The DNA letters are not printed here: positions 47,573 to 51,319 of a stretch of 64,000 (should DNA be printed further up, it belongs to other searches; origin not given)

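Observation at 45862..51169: Clp-like double-AAA+ pseudo-ATPase paired with a giant AsmA/TamB-like envelope protein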

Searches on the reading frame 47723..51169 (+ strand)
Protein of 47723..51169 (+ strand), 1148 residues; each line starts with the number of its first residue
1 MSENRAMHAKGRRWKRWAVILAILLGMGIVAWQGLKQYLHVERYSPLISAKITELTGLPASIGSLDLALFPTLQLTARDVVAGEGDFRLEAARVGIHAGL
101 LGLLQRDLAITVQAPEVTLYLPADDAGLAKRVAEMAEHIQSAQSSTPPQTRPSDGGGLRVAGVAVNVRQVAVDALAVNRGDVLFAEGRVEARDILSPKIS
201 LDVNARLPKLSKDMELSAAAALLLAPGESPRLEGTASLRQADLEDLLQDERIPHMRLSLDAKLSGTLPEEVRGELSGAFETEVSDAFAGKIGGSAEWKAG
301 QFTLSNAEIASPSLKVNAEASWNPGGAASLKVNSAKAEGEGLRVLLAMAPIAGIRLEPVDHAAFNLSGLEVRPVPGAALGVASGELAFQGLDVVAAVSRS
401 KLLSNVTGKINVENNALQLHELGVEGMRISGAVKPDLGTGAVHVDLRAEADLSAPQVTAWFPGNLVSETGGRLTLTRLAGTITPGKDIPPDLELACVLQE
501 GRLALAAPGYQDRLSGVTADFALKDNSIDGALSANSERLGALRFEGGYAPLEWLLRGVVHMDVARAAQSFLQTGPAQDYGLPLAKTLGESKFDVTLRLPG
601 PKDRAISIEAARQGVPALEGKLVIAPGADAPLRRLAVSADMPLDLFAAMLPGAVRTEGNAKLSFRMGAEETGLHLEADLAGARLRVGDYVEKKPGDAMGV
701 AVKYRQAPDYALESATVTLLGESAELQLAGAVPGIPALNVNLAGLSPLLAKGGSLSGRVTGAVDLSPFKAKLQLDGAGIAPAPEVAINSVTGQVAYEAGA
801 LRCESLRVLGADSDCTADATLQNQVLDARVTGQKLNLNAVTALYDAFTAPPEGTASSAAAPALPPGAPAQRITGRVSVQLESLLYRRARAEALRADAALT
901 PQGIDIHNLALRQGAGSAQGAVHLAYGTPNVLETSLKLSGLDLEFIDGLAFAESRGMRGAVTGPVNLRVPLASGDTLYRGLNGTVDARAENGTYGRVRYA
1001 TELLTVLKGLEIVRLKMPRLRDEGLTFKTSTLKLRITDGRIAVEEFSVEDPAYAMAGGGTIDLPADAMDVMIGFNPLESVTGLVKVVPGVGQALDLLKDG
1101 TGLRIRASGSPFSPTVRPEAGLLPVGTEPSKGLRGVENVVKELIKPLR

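Call 6: search_protein_families(library=pfam, proteins=[window:47723-51169:+], max_evalue=0.1)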
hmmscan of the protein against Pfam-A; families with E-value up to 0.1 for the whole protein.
window:47723-51169:+ (1148 aa): 2 families
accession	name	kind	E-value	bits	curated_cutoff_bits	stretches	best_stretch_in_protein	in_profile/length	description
PF13116.12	YhdP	-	7.7e-11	41.1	46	1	646-1093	740-1193/1224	YhdP protein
PF05170.20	AsmA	-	0.072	12.3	29.8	0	27-173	17-172/607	AsmA family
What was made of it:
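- On AsmA-like / YhdP family (gene B): The window protein scores YhdP 41.1 against 46 (E 7.7e-11) and AsmA 12.3 against 29.8 (call 6).
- Checked: It hits Pfam YhdP at E 7.7e-11 (41.1 bits, just under the 46-bit cut-off) (call 6).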

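Call 7: search_protein_families(library=ncbifam, proteins=[window:47723-51169:+], max_evalue=0.1)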
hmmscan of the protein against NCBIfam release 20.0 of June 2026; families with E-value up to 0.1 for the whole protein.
window:47723-51169:+ (1148 aa): 2 families
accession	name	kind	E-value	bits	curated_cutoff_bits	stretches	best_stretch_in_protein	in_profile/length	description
TIGR04411.1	T2SS_GspN_Lepto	equivalog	3.3e-09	36.6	50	1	888-1063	72-225/280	type II secretion system protein GspN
NF008091.0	PRK10833.1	equivalog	0.063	11.8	412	0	869-1074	337-541/618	outer membrane assembly protein AsmA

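Call 21: find_homologous_proteins(query=window:47723-51169:+)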
Query window:47723-51169:+ (1148 aa): 3 proteins with E <= 0.001 among 8000 candidates.
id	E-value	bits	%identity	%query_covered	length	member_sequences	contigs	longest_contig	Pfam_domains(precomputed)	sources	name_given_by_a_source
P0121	0.0e+0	1170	51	99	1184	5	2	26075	PF13116.12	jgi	jgi:hypothetical protein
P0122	0.0e+0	1104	47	99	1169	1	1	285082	PF13116.12,PF05170.21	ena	-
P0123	0.0e+0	1069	47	97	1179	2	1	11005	PF13116.12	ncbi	-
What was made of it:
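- Closest known: YhdP / TamB / AsmA. Different: Only three homologues were found by the word-based search (call 21).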

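Call 22: find_encoding_contigs(protein=P0121, flank=8000, max_places=2)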
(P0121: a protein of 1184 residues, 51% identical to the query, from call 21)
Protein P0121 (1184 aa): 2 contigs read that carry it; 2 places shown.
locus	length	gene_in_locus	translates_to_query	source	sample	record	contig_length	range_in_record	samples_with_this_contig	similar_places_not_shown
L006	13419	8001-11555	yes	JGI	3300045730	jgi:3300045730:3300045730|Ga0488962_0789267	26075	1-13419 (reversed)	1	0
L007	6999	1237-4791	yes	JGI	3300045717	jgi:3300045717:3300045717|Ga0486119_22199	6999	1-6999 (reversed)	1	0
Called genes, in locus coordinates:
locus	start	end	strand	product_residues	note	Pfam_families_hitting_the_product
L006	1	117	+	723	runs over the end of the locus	PF02359:CDC48_N, PF02933:CDC48_2, PF13191:AAA_16 (weak), PF00004:AAA, PF05496:RuvB_N (weak), PF17862:AAA_lid_3, PF00004:AAA, PF17862:AAA_lid_3, +17 more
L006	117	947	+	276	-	PF06386:GvpL_GvpF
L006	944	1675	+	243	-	PF06386:GvpL_GvpF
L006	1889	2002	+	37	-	-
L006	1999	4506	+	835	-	PF00989:PAS, PF13426:PAS_9, PF00989:PAS, PF08448:PAS_4, PF08447:PAS_3, PF00989:PAS, PF13188:PAS_8, PF13426:PAS_9, +8 more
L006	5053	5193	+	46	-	-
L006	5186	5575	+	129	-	PF03330:DPBB_1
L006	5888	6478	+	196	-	-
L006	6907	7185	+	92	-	-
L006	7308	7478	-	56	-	PF13441:Gly-zipper_YMGG (weak), PF13488:Gly-zipper_Omp (weak)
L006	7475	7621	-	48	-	-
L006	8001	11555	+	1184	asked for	PF13116:YhdP (faint)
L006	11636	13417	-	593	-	?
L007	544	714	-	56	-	PF13441:Gly-zipper_YMGG (weak), PF13488:Gly-zipper_Omp (weak)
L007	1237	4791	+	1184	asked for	PF13116:YhdP (faint)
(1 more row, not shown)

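Call 23: find_encoding_contigs(protein=P0122, flank=8000, max_places=2)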
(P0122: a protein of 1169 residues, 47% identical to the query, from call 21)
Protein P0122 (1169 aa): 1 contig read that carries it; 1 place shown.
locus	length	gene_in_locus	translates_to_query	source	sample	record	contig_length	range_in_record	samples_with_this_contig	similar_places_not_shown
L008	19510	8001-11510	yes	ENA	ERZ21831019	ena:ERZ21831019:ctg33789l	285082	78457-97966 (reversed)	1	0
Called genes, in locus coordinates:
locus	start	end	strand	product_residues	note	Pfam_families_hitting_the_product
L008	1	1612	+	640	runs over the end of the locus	PF13231:PMT_2, PF13432:TPR_16, PF14559:TPR_19, PF23914:TPR_CcmH_CycH, PF07719:TPR_2 (weak), PF14559:TPR_19, PF13432:TPR_16, PF14559:TPR_19, +16 more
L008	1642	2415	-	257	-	PF06439:3keto-disac_hyd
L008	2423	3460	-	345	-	PF13349:DUF4097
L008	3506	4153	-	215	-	PF13490:zf-HC2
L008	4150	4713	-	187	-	PF07638:Sigma70_ECF (weak), PF04542:Sigma70_r2, PF08281:Sigma70_r4_2, PF04545:Sigma70_r4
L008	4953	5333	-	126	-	-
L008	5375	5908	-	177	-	-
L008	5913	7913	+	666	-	PF00884:Sulfatase, PF01663:Phosphodiest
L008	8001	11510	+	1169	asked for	PF05170:AsmA (faint), PF13116:YhdP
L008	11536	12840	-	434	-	PF01408:GFO_IDH_MocA, PF19051:GFO_IDH_MocA_C2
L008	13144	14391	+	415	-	PF00083:Sugar_tr, PF07690:MFS_1, PF00083:Sugar_tr, PF07690:MFS_1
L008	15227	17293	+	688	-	-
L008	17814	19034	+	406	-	PF01435:Peptidase_M48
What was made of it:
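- On Hypothesised conserved Clp-like + AsmA-like two-gene system: 0 of 2 informative B-family loci (calls 22, 23).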

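Call 24: find_encoding_contigs(protein=P0123, flank=8000, max_places=2)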
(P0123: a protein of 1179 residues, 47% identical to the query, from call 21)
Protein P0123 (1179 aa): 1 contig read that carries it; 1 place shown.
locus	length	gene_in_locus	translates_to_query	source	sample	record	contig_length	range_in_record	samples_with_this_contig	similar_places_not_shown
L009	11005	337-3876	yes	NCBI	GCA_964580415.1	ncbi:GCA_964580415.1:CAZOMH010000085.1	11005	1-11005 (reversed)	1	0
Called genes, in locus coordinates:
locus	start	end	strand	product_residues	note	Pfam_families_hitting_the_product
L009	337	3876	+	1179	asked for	PF13116:YhdP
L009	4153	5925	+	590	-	PF13360:PQQ_2, PF01011:PQQ (faint)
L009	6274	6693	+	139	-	PF00072:Response_reg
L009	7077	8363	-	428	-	PF01408:GFO_IDH_MocA, PF22725:GFO_IDH_MocA_C3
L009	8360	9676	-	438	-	PF13624:SurA_N_3, PF13623:SurA_N_2, PF13145:Rotamase_2, PF13616:Rotamase_3, PF00639:Rotamase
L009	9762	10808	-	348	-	PF01408:GFO_IDH_MocA, PF22725:GFO_IDH_MocA_C3, PF02894:GFO_IDH_MocA_C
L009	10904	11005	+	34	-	?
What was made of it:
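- On Hypothesised conserved Clp-like + AsmA-like two-gene system: L009 is cut 336 nt upstream, so it is uninformative (call 24).
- Contexts of relatives of gene B: calls 22, 23, 24.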

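Call 26: list_cluster_members(proteins=[P0001, window:47723-51166:+, window:53434-54855:+, window:44539-45645:+, P0003])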
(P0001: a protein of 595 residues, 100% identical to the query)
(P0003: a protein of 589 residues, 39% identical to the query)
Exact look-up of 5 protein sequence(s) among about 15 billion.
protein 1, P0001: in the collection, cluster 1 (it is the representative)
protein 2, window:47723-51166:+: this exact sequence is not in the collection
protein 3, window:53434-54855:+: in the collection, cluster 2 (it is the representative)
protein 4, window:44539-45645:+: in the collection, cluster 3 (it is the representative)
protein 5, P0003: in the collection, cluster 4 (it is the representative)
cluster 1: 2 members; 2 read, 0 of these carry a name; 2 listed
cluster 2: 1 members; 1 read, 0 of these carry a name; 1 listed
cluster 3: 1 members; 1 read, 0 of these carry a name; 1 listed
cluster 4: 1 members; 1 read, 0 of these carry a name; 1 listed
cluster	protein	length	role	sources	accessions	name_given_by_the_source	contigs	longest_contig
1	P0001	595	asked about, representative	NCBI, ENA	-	-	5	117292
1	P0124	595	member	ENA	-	-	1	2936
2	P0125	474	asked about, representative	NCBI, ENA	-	-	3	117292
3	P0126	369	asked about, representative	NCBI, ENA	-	-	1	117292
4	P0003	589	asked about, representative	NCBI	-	-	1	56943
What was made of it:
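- Checked: The exact 1148-aa product is not in the protein collection (call 26).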

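Call 61: search_protein_families(library=pfam, proteins=[P0121, P0122, P0123], max_evalue=0.01)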
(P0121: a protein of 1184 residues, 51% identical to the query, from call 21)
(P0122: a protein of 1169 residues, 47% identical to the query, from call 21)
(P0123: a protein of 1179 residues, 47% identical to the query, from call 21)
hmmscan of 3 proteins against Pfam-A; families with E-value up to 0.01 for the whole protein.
P0121 (1184 aa): 1 family
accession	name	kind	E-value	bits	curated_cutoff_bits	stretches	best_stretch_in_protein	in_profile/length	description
PF13116.12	YhdP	-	2.1e-08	33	46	1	1005-1102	1070-1172/1224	YhdP protein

P0122 (1169 aa): 2 families
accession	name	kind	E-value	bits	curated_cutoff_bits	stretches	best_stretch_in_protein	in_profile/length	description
PF13116.12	YhdP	-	3.4e-13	48.9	46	1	630-1090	712-1172/1224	YhdP protein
PF05170.20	AsmA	-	2.8e-08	33.5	29.8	1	818-1018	365-571/607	AsmA family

P0123 (1179 aa): 2 families
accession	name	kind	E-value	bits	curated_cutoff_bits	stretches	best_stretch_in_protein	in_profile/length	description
PF13116.12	YhdP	-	1.5e-17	63.3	46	2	613-1090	740-1172/1224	YhdP protein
PF05170.20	AsmA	-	5.2e-05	22.7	29.8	1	820-1055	370-602/607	AsmA family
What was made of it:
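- On AsmA-like / YhdP family (gene B): Its 47% identical homologues pass: P0122 scores YhdP 48.9 and AsmA 33.5, and P0123 scores YhdP 63.3 (call 61).
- Checked: Its 47% identical homologues pass the YhdP and AsmA cut-offs (call 61).
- YhdP and AsmA Pfam hits in gene B and its orthologues (calls 6, 61).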
